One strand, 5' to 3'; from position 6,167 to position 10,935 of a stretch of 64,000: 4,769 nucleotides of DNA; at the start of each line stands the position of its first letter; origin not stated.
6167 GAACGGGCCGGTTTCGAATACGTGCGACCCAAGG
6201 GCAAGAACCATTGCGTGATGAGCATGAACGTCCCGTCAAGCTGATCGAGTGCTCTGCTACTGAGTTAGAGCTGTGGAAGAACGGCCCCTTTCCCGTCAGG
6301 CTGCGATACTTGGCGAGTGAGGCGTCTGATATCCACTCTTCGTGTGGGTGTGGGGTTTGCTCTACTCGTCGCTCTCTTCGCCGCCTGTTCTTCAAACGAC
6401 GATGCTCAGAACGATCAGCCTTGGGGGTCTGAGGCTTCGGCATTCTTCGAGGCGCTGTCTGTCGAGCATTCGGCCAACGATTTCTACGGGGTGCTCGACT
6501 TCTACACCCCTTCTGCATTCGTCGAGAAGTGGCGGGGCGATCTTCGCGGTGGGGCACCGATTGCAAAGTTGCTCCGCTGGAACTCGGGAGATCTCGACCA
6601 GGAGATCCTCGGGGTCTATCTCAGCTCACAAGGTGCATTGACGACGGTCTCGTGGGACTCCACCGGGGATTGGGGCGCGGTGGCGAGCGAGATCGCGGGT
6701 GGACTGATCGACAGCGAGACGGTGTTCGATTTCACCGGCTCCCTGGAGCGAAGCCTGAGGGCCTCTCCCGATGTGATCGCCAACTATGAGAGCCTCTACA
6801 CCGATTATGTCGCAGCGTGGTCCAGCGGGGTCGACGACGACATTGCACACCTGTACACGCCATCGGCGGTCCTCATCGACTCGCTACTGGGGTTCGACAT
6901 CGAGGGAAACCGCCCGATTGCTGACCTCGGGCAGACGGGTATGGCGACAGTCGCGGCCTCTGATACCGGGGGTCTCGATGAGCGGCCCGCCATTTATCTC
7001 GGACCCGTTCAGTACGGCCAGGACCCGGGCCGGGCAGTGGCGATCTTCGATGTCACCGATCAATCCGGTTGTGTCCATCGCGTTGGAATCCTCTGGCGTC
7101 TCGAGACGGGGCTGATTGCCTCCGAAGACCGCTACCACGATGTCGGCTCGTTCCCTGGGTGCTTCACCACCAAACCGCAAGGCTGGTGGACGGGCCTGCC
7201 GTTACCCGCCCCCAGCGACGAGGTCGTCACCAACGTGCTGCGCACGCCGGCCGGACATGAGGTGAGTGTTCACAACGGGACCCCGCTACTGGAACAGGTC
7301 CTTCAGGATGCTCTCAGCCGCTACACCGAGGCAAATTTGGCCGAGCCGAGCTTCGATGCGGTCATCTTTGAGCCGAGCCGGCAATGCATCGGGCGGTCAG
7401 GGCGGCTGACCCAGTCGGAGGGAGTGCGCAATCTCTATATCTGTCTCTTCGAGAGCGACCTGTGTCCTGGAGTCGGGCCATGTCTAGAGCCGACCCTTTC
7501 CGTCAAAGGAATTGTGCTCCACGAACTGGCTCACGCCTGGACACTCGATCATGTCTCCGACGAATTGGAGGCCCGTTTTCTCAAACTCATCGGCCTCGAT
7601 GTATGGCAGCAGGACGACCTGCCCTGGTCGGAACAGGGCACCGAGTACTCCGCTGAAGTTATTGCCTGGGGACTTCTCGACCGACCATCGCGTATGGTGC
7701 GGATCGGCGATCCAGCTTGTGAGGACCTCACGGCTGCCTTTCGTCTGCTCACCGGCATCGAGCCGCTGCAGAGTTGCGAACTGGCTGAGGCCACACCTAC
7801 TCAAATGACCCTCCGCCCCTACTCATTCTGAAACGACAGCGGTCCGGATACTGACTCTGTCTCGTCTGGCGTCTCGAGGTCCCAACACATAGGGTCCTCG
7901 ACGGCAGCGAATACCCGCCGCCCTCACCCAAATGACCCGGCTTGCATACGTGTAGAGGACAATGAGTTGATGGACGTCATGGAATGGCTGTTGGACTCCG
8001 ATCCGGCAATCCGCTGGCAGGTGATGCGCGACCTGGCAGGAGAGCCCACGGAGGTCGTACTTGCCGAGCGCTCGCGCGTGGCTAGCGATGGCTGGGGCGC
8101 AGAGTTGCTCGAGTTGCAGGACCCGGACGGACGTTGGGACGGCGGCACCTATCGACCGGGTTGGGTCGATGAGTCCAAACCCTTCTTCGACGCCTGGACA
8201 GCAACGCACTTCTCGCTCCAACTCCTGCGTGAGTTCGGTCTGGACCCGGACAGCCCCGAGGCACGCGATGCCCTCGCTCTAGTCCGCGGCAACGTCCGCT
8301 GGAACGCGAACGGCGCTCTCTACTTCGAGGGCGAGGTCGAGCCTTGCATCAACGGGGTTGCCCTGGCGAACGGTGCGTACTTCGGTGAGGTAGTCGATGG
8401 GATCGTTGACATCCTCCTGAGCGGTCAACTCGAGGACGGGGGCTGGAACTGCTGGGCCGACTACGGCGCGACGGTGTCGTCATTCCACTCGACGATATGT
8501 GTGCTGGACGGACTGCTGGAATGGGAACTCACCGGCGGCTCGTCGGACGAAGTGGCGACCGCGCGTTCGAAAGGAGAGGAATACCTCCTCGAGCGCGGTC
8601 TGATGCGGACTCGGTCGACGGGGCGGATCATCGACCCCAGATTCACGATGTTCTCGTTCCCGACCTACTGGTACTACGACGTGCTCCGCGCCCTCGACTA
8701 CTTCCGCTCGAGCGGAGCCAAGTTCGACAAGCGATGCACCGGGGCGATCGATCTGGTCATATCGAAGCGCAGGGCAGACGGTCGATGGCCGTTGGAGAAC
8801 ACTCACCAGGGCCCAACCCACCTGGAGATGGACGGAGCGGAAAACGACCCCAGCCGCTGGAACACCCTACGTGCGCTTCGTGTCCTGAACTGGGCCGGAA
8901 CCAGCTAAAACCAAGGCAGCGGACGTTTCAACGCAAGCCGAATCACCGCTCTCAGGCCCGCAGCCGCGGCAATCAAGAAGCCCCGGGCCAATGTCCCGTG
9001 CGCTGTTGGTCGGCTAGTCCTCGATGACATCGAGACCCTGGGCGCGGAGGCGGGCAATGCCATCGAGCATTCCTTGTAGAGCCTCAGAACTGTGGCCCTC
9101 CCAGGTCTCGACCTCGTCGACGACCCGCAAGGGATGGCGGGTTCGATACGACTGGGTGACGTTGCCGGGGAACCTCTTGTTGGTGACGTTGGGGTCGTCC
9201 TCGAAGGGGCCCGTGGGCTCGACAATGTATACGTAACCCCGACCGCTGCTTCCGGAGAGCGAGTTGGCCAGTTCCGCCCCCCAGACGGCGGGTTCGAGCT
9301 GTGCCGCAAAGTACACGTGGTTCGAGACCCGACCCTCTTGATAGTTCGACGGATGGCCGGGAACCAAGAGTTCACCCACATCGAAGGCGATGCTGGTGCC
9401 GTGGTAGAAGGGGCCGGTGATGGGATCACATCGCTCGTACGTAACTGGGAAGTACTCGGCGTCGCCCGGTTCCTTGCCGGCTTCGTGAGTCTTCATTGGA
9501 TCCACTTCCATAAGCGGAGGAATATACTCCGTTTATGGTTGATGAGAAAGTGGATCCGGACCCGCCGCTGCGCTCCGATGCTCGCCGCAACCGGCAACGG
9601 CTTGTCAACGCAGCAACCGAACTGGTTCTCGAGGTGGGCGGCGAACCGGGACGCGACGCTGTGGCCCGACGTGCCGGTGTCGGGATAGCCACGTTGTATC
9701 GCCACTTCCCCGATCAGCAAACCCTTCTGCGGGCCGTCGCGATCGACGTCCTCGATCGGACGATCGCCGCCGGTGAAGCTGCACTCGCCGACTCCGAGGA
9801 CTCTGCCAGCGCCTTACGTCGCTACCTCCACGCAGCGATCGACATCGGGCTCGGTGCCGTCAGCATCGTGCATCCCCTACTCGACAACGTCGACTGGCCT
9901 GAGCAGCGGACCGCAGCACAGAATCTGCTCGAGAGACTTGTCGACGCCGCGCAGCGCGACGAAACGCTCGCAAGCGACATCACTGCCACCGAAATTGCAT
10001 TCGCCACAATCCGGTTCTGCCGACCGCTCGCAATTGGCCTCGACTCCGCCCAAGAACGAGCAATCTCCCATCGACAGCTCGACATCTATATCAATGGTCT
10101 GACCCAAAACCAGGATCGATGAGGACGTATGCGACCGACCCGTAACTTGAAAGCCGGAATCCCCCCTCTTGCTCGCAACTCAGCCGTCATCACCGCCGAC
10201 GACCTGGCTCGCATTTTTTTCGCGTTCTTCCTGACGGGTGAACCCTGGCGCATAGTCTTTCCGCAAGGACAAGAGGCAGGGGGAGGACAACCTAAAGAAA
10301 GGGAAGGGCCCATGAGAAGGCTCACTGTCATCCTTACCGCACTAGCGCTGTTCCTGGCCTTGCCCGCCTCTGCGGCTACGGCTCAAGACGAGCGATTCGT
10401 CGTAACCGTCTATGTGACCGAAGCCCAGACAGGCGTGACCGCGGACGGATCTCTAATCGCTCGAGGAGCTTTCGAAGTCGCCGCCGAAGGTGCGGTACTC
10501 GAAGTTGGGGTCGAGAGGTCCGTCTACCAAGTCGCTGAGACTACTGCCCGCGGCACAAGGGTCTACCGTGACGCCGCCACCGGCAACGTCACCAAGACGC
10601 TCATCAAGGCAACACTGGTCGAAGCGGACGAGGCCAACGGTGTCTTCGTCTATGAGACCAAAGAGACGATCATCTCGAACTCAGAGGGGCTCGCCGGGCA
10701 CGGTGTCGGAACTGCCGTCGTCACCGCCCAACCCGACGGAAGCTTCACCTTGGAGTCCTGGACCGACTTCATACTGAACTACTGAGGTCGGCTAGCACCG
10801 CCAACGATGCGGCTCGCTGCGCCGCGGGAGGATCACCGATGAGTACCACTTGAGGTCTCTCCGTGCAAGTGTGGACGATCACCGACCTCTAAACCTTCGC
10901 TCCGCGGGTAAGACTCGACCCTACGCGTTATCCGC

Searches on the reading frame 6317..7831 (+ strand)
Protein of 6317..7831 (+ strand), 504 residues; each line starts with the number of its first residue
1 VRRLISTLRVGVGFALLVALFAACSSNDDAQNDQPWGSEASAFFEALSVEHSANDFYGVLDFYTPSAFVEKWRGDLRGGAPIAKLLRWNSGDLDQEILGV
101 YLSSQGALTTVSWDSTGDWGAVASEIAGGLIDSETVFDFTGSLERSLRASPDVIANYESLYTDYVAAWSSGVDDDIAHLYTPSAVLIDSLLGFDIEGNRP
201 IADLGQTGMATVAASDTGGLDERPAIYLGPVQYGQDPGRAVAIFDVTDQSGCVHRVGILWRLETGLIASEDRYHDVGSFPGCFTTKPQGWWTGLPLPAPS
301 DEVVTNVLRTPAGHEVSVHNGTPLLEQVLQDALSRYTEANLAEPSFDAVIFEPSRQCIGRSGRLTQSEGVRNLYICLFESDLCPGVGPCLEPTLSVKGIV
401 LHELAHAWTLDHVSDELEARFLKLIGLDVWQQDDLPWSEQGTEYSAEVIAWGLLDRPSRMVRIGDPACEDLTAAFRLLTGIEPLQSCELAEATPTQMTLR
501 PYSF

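Call 22: search_protein_families(library=pfam, proteins=[window:6317-7831:+], max_evalue=0.01)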
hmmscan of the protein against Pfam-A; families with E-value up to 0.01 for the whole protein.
window:6317-7831:+ (504 aa): 1 family
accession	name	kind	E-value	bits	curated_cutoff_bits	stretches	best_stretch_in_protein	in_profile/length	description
PF12680.13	SnoaL_2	-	5e-05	24.3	27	0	162-268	2-100/102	SnoaL-like domain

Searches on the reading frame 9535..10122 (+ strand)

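Call 22: search_protein_families(library=pfam, proteins=[window:9535-10122:+], max_evalue=0.01)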
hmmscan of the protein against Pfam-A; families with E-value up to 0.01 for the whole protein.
window:9535-10122:+ (195 aa): 2 families
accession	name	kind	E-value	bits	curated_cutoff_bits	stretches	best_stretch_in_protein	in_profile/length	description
PF00440.29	TetR_N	-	3.7e-07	30.3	24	1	25-68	3-47/47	Bacterial regulatory proteins, tetR family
PF21597.2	TetR_C_43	-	0.0002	22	27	1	93-190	5-104/105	Transcriptional regulator SbtR-like, C-terminal domain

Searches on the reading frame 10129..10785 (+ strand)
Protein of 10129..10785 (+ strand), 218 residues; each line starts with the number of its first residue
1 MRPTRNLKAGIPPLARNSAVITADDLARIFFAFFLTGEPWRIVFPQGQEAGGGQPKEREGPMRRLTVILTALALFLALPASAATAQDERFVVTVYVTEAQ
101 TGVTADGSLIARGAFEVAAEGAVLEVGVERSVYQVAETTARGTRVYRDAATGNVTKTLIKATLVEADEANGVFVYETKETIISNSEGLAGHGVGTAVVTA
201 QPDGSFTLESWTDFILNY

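Call 22: search_protein_families(library=pfam, proteins=[window:10129-10785:+], max_evalue=0.01)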
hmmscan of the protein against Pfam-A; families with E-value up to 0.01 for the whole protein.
window:10129-10785:+ (218 aa): 1 family
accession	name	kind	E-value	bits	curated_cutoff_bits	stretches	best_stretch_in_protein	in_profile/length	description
PF03413.25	PepSY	-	0.00058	20.6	24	1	110-157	10-59/60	Peptidase propeptide and YPEB domain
